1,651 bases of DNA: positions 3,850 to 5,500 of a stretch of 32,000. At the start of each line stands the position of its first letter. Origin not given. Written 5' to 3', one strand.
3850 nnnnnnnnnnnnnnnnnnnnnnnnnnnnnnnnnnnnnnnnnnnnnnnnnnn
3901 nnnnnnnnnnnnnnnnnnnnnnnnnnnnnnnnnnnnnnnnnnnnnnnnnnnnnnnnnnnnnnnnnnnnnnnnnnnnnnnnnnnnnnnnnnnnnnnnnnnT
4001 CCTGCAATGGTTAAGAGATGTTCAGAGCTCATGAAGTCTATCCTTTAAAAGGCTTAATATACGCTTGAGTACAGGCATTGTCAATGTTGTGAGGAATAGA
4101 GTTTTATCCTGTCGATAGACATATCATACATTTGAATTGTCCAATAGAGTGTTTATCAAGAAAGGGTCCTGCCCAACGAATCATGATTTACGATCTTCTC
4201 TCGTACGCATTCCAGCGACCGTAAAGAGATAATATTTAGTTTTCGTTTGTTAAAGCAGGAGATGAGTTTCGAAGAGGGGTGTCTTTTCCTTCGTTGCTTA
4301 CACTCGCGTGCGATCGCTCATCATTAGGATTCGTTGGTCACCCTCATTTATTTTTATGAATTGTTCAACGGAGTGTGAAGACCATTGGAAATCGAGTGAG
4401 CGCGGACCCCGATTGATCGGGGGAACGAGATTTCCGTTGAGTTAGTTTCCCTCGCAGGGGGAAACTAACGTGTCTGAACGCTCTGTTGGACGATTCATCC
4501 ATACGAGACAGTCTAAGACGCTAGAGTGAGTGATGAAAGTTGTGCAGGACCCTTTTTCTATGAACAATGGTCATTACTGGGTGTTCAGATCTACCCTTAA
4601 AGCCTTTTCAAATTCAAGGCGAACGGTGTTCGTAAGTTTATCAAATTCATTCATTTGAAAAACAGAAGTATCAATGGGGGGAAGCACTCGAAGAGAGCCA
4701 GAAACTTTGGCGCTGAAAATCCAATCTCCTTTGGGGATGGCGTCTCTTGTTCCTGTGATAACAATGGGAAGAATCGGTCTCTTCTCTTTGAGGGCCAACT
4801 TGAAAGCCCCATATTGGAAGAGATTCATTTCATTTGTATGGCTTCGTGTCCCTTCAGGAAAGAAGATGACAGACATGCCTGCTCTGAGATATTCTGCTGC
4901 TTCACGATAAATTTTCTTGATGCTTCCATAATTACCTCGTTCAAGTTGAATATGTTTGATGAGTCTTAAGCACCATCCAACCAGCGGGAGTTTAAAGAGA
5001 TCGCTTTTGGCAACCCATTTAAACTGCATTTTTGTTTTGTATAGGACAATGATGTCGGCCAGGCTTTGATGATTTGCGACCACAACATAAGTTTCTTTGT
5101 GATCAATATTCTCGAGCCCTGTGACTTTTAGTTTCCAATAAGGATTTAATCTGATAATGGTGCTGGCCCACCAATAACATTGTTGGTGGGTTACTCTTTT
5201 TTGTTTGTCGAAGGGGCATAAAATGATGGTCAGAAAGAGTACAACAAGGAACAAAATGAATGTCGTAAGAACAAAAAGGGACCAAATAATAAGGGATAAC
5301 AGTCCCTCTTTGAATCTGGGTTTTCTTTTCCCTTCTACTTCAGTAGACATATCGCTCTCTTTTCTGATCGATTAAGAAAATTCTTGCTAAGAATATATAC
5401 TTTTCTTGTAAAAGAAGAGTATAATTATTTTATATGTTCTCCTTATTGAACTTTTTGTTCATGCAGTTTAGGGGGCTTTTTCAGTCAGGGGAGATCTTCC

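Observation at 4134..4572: ORF-free ~395-nt element with extensive plus-strand RNA-type structure, antisense in orientation to its neighbours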

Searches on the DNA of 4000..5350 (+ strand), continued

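Call 62: search_rna_families(source=L022, start=2680, end=3010, threshold=evalue, max_evalue=10)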
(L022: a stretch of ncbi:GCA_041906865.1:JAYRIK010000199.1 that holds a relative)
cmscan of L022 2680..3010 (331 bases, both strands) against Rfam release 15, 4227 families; matches with E-value up to 10: 6.
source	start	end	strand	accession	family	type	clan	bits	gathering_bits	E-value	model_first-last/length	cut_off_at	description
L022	2869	2945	+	RF04226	mir-9186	Gene; miRNA;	-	17.9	73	0.67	1-80/80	no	mir-9186 microRNA precursor family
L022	2814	2884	+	RF03966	mir-76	Gene; miRNA;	-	16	75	1.4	1-80/80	no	mir-76 microRNA precursor family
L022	2684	2720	-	RF01666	rox2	Cis-reg;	-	16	55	5.6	1-71/71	no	Drosophila rox2 ncRNA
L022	2800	2890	-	RF01016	mir-584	Gene; miRNA;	-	15.4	80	2.3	1-97/97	no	mir-584 microRNA precursor family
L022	2767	2802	+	RF03726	mir-m21-1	Gene; miRNA;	-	14.5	84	5.9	1-74/74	no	mir-m21-1 microRNA precursor family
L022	2742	2845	+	RF00564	SCARNA11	Gene; snRNA; snoRNA; scaRNA;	-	13.4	37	3.3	1-140/140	no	Small Cajal body specific RNA 11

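Call 65: search_with_rna_model(model_id=R1, sources=[L035, L037, L036], max_evalue=10)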
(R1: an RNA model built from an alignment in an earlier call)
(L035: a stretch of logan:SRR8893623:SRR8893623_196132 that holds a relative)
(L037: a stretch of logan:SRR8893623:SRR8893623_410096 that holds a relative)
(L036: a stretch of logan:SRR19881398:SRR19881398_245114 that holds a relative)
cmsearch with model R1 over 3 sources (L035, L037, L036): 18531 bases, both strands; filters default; matches with E-value up to 10: 0.
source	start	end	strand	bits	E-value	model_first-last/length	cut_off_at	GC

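Call 80: search_with_rna_model(model_id=R1, source=window, start=4030, end=4360, filters=off, max_evalue=10, show_alignments=2)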
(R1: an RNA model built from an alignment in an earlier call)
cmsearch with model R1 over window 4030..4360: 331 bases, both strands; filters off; matches with E-value up to 10: 8.
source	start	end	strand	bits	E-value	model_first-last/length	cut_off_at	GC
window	4162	4176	+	2.7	0.86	1-105/105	no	0.6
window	4122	4188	-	1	2.3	1-105/105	no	0.36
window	4325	4345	-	0.1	3.8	1-105/105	no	0.52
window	4268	4295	-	-0.2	4.5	1-105/105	no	0.46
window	4048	4068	+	-0.4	5.2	1-105/105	no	0.33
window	4252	4300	+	-0.7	6.2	1-105/105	no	0.45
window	4189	4205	+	-1.3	8.7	1-105/105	no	0.41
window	4189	4205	-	-1.5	9.6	1-105/105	no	0.41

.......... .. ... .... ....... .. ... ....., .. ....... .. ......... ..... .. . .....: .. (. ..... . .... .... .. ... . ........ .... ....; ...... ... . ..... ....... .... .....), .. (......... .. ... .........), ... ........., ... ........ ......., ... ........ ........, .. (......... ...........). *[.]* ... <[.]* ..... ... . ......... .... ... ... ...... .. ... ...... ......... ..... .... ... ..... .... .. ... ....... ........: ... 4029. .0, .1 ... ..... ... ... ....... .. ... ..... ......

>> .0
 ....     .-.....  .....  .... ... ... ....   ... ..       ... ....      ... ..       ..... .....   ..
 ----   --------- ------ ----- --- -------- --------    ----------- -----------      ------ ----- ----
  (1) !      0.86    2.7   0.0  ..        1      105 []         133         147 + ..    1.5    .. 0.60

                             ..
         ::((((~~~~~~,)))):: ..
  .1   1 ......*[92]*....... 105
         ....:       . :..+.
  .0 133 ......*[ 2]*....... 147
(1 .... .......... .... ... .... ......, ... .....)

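Call 81: search_with_rna_model(model_id=R1, source=L022, start=2690, end=3000, filters=off, max_evalue=10, show_alignments=2)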
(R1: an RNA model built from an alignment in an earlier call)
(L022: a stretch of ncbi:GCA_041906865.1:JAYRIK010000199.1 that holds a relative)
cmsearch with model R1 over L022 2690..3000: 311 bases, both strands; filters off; matches with E-value up to 10: 6.
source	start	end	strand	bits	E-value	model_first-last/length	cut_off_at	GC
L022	2829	2877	-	1.3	1.8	1-105/105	no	0.53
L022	2816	2882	+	1.2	1.9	1-105/105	no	0.57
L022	2745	2809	-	-0.2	4.2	1-105/105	no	0.65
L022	2965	2985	-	-0.4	4.9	1-105/105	no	0.33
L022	2883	2931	-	-0.7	5.7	1-105/105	no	0.41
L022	2745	2808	+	-1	6.8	1-105/105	no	0.64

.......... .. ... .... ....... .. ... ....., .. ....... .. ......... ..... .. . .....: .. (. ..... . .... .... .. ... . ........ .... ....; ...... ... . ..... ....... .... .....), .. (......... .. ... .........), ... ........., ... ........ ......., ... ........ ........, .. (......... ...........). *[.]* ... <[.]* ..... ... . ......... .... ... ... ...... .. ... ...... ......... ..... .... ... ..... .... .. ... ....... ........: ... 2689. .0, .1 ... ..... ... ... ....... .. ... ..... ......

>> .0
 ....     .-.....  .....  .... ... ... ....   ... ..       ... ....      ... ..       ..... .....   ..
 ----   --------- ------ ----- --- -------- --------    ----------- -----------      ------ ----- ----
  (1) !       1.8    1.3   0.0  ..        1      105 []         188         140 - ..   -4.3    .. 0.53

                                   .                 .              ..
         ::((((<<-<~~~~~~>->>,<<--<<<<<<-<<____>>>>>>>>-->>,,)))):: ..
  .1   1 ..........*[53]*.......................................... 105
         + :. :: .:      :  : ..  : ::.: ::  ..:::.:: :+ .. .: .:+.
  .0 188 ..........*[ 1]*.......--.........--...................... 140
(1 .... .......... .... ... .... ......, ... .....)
